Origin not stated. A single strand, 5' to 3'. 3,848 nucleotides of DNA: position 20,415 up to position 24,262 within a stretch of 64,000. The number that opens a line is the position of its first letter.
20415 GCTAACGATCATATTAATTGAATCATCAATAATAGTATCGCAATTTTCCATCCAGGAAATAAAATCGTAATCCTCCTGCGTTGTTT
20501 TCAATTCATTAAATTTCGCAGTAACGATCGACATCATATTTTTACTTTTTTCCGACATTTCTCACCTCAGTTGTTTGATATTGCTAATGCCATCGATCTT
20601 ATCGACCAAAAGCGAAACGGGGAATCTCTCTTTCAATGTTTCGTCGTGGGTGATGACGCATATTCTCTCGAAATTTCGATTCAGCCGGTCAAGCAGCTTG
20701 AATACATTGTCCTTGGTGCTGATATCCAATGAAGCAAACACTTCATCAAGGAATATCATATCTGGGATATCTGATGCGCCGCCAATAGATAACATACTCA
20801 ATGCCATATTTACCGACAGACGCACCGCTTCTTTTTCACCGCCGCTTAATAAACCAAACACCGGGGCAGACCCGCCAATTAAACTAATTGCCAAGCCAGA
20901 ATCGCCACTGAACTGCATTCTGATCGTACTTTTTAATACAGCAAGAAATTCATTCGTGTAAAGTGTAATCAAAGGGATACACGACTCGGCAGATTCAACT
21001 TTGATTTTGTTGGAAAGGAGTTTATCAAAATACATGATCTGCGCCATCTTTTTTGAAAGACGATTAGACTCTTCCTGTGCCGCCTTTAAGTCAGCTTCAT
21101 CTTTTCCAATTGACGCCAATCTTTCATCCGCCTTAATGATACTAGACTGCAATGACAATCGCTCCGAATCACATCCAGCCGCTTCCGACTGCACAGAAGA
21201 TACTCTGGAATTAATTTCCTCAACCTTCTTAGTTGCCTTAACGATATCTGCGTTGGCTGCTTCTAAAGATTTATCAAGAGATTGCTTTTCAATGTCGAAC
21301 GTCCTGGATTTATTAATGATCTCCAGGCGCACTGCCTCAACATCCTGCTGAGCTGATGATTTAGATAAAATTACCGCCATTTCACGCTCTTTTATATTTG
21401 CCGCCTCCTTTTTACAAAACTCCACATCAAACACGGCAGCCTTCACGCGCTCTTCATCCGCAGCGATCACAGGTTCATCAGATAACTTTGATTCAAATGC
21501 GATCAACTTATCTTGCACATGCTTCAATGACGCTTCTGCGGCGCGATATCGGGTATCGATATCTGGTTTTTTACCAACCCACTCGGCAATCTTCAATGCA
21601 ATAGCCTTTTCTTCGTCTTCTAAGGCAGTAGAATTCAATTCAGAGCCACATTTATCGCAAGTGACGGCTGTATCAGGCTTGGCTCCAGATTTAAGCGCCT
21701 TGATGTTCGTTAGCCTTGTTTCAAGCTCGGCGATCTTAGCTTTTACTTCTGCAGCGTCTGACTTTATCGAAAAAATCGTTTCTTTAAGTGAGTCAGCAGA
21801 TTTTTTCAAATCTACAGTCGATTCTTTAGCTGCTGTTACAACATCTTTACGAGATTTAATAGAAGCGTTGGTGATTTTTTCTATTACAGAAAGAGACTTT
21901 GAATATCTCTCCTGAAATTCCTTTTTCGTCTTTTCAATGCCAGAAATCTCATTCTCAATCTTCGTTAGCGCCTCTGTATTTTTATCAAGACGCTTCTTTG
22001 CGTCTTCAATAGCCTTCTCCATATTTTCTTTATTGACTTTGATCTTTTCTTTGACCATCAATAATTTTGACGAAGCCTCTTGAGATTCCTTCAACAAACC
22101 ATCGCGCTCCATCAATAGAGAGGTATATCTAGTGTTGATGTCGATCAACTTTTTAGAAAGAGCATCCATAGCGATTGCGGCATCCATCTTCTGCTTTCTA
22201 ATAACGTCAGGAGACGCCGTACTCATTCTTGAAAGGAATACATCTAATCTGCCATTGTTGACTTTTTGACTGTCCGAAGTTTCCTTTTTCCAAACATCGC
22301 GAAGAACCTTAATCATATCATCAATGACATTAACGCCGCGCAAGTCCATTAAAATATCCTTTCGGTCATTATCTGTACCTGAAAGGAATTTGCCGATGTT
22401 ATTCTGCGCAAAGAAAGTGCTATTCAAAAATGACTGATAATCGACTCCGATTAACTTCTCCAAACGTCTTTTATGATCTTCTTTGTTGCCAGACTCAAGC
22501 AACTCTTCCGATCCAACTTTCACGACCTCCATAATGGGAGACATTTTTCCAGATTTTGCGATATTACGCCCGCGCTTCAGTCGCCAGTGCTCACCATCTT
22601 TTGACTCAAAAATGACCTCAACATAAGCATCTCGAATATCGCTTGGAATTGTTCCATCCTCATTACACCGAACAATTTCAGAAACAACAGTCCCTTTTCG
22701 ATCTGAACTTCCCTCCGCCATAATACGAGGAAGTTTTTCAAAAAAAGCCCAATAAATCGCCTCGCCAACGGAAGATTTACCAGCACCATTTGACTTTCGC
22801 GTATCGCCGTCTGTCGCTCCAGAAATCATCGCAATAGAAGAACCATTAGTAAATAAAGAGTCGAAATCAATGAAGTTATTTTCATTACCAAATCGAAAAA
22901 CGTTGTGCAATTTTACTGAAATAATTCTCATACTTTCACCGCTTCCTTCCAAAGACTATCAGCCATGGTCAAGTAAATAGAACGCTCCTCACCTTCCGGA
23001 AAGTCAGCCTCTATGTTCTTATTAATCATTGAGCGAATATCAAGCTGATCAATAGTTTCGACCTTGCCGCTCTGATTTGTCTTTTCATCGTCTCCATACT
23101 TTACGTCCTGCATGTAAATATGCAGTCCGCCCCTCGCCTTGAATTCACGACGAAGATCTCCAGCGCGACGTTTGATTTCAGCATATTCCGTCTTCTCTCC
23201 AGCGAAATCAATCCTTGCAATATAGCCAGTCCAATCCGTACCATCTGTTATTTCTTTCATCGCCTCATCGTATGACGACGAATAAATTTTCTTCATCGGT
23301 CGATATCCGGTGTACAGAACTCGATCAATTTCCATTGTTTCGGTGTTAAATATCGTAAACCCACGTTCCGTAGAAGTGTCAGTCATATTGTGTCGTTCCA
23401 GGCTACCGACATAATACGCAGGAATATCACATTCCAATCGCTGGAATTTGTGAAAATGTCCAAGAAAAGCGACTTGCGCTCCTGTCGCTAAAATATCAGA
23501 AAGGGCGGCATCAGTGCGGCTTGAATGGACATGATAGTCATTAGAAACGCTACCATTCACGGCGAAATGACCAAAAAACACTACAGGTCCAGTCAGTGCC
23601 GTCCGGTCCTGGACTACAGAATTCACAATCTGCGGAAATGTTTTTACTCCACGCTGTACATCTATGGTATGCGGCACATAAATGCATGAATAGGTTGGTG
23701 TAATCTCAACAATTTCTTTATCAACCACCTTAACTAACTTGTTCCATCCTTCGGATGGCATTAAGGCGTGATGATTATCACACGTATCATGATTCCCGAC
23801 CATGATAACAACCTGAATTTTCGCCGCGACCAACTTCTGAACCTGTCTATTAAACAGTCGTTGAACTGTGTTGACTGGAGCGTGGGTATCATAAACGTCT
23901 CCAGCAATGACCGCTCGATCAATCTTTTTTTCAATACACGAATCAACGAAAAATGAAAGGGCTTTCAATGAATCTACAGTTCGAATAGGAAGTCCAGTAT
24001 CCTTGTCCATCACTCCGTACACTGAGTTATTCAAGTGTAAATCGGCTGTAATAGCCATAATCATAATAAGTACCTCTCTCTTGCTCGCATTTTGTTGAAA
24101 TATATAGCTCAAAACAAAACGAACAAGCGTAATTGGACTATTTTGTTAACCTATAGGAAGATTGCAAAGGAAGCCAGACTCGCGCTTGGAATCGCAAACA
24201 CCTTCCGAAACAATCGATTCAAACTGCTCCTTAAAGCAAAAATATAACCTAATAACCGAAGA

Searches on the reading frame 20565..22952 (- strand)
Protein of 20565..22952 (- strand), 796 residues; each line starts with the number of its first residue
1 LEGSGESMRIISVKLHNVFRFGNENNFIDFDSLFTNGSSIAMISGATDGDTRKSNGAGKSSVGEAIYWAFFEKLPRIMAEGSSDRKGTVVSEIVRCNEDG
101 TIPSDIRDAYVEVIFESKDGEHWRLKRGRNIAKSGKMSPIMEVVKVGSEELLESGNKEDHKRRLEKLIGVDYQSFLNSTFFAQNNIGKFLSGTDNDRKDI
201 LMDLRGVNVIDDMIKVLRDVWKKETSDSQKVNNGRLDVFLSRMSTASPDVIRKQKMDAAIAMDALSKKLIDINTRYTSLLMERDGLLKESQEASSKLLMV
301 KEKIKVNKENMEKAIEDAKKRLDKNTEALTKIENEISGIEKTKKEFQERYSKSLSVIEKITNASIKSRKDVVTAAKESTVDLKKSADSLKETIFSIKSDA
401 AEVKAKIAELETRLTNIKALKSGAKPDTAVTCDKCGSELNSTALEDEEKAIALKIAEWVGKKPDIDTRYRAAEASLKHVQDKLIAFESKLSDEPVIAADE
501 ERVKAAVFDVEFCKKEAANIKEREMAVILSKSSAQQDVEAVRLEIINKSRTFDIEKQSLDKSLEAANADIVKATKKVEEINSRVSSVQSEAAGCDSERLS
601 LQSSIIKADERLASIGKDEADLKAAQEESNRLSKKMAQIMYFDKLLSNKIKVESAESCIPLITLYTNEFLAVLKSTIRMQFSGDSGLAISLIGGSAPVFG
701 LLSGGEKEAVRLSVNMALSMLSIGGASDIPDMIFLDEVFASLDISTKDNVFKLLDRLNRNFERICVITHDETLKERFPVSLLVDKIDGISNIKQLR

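Call 56: search_protein_families(library=pfam, proteins=[window:20565-22952:-], max_evalue=0.001)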
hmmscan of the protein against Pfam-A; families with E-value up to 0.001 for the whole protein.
window:20565-22952:- (796 aa): 3 families
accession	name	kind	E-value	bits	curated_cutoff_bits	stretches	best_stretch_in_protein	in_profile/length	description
PF13476.12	AAA_23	-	1.6e-09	39.2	27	1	12-336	1-200/201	AAA domain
PF02463.25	SMC_N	-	8.4e-06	25.8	40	1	54-775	32-203/220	RecF/RecN/SMC N terminal domain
PF13558.12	SbcC_Walker_B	-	1.6e-05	25.5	27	1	699-755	30-89/90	SbcC/RAD50-like, Walker B motif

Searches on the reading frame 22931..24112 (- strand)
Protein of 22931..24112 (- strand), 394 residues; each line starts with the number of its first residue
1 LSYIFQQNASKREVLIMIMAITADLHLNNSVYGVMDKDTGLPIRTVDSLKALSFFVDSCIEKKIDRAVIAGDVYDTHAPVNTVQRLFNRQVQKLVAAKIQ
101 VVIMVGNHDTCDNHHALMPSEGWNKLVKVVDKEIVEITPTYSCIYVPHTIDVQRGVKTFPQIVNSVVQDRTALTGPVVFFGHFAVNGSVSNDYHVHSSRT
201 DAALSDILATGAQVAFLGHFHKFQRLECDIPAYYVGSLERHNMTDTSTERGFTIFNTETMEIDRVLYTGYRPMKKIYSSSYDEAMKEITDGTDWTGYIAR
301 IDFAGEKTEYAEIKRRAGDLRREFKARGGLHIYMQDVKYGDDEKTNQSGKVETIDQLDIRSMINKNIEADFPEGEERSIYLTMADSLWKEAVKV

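Call 56: search_protein_families(library=pfam, proteins=[window:22931-24112:-], max_evalue=0.001)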
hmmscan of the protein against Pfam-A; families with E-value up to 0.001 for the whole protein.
window:22931-24112:- (394 aa): 2 families
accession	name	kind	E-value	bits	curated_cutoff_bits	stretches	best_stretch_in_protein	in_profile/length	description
PF00149.33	Metallophos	-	1.9e-09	38.7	21.5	1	20-222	4-190/191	Calcineurin-like phosphoesterase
PF12850.12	Metallophos_2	-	0.00051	20.5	27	0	17-245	1-142/154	Calcineurin-like phosphoesterase superfamily domain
